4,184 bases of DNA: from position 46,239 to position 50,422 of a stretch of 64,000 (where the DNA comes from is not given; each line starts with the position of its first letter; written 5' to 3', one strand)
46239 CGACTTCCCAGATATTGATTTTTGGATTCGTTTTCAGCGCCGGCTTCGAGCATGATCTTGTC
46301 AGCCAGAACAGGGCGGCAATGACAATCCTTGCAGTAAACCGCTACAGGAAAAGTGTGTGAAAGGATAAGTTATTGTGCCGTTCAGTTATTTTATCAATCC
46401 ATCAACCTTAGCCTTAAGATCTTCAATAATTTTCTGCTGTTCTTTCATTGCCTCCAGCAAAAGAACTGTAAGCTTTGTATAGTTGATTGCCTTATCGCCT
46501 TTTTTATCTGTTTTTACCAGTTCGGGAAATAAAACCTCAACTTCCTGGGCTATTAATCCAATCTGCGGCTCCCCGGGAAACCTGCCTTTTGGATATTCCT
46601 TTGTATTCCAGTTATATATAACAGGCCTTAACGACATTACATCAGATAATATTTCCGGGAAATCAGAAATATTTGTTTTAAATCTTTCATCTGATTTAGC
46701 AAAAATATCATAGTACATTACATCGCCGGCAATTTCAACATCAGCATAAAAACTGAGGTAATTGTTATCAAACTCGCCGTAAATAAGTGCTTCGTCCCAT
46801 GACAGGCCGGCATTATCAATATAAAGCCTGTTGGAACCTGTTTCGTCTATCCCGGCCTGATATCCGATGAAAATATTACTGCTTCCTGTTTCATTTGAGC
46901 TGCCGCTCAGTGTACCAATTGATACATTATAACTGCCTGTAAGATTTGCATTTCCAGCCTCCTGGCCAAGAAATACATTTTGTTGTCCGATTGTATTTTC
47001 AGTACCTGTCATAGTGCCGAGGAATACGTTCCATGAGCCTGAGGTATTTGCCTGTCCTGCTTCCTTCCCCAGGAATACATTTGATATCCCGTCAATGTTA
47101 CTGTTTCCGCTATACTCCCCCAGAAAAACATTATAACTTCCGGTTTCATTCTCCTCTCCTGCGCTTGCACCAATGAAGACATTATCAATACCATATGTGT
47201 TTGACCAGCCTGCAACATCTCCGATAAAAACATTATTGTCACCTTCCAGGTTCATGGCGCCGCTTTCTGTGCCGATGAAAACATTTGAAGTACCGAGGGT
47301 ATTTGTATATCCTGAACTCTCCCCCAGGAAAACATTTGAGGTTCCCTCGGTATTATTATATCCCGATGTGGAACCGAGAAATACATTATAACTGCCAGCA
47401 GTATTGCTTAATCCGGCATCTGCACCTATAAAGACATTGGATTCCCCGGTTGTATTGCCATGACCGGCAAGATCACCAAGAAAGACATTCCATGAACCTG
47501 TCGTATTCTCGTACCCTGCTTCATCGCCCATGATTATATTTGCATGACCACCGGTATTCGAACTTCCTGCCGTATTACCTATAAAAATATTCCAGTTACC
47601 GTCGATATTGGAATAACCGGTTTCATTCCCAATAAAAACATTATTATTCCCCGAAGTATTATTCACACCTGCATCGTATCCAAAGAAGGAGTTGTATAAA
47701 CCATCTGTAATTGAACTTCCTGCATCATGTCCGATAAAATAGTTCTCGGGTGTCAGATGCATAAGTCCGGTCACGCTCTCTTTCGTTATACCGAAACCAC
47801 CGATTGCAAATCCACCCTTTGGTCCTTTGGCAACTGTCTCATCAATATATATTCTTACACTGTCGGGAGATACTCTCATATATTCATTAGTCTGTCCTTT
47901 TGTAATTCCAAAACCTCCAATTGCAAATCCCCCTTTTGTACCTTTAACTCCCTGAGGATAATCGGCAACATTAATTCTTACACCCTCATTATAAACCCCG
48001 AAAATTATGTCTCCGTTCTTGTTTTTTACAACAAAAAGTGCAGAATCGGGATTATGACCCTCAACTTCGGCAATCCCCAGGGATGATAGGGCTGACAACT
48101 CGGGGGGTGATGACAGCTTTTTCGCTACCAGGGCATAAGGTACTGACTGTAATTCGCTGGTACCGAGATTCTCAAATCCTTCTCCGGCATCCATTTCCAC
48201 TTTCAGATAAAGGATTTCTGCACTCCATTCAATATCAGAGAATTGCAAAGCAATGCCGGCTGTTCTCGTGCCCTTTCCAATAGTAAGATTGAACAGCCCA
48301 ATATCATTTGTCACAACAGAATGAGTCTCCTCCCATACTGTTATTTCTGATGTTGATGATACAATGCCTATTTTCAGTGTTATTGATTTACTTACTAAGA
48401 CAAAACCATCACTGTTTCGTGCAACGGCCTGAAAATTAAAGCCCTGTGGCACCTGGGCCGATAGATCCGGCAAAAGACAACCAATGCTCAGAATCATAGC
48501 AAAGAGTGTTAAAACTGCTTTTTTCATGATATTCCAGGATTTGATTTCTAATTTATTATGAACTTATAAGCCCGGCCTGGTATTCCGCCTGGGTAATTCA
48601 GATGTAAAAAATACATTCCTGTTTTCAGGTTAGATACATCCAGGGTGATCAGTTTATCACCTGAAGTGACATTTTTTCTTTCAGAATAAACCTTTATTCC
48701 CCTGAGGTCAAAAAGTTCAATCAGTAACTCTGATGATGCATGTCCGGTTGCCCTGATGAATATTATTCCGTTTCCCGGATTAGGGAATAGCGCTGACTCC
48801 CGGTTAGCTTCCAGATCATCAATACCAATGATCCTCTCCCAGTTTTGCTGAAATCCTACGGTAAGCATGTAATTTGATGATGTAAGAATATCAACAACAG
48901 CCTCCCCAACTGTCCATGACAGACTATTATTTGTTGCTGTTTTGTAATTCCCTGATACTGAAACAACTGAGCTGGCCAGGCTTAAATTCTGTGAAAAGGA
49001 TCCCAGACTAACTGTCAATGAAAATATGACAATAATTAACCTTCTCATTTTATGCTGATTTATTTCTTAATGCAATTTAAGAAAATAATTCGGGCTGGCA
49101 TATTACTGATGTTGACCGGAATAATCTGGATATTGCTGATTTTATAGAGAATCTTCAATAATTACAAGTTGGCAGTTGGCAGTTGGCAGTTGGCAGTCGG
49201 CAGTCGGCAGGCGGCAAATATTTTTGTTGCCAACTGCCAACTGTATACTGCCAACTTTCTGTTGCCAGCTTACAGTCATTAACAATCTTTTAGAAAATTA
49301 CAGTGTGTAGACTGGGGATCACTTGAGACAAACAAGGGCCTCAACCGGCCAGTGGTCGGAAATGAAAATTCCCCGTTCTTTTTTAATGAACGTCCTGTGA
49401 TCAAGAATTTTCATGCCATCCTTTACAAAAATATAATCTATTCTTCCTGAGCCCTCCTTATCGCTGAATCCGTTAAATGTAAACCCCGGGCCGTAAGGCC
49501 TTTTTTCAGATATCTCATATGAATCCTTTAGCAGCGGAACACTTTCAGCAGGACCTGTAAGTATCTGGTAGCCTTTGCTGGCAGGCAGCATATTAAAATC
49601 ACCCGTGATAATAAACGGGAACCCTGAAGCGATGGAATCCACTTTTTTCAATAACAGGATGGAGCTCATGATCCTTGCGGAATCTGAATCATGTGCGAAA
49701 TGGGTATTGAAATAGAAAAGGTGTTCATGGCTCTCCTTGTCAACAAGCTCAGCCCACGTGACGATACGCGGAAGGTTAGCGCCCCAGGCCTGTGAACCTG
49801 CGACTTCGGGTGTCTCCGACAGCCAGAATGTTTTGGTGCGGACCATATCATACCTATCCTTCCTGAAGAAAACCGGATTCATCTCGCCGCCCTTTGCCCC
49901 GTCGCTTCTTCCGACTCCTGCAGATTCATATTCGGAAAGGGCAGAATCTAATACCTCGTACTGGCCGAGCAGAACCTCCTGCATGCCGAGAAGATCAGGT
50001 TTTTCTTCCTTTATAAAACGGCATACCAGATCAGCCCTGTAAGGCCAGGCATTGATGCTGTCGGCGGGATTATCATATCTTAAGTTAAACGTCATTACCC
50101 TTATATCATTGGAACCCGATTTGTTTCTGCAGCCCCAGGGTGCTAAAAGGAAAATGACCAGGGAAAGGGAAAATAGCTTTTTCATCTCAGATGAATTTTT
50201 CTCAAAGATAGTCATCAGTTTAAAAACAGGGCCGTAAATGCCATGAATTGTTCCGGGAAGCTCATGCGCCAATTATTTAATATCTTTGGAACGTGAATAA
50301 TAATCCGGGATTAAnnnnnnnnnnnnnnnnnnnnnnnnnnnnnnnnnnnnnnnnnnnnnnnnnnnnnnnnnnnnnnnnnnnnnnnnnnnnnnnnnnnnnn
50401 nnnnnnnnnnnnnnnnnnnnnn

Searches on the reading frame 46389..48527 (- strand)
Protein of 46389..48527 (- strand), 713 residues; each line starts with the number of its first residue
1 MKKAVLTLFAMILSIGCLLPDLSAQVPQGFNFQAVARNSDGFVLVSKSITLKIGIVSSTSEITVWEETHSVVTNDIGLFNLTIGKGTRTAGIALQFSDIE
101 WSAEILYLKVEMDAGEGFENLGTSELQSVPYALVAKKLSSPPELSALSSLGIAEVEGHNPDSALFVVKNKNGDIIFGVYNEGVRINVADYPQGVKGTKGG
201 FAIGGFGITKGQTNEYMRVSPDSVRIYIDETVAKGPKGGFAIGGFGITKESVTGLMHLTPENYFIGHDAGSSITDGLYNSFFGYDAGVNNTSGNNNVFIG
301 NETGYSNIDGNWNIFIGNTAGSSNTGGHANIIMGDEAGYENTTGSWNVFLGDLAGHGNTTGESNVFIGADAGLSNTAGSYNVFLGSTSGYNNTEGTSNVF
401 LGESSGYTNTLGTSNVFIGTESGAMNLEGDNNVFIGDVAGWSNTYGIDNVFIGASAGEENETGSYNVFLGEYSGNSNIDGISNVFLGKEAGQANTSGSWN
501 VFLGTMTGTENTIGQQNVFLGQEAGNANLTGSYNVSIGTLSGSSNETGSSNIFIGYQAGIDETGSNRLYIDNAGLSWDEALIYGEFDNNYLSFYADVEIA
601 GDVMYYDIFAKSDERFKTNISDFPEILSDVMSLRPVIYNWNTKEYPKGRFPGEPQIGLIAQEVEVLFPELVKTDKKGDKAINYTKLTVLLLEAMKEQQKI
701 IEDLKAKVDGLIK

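Call 9: search_protein_families(library=pfam, proteins=[window:46389-48527:-], max_evalue=0.001)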
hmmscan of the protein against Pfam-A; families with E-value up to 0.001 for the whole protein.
window:46389-48527:- (713 aa): 1 family
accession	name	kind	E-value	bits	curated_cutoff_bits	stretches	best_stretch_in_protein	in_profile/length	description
PF13884.11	Peptidase_S74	-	1.9e-13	50.9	22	1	612-672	1-58/58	Chaperone of endosialidase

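Call 26: search_protein_families(library=ncbifam, proteins=[window:46389-48527:-], max_evalue=0.001)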
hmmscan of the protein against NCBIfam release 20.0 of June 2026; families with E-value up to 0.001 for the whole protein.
window:46389-48527:- (713 aa): 1 family
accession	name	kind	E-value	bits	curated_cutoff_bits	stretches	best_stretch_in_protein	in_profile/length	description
NF053851.1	Bdello_MAT_N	subfamily_domain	2.5e-08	33.9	60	1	23-91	10-80/162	mosaic adhesive trimer family chimeric fiber protein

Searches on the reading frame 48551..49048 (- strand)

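Call 9: search_protein_families(library=pfam, proteins=[window:48551-49048:-], max_evalue=0.001)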
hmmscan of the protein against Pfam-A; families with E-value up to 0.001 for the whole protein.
window:48551-49048:- (166 aa): 1 family
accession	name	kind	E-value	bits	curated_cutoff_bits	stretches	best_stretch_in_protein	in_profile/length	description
PF18962.6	Por_Secre_tail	-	8.4e-13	48.9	27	1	87-151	1-63/75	Secretion system C-terminal sorting domain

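Call 26: search_protein_families(library=ncbifam, proteins=[window:48551-49048:-], max_evalue=0.001)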
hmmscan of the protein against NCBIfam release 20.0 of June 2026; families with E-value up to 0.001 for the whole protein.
window:48551-49048:- (166 aa): 3 families
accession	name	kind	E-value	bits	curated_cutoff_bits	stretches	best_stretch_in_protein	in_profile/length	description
TIGR04183.1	Por_Secre_tail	domain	9.2e-10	38.4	23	1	87-156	1-64/72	T9SS type A sorting domain-containing protein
NF038113.1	T9SSA_dep_M36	equivalog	1e-09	37.1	885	1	72-151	781-856/869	T9SS-dependent M36 family metallopeptidase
NF052323.1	T9SSA_dep_M6i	equivalog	6e-05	21.2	600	1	86-149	959-1023/1043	T9SS-dependent M6-like inactivated metalloprotease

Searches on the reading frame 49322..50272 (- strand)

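Call 9: search_protein_families(library=pfam, proteins=[window:49322-50272:-], max_evalue=0.001)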
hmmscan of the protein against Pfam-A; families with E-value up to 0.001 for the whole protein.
window:49322-50272:- (317 aa): 1 family
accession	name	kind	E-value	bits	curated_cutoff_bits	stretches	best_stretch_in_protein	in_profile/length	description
PF03372.29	Exo_endo_phos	-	1.1e-22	81.2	24.5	1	60-307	1-225/225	Endonuclease/Exonuclease/phosphatase family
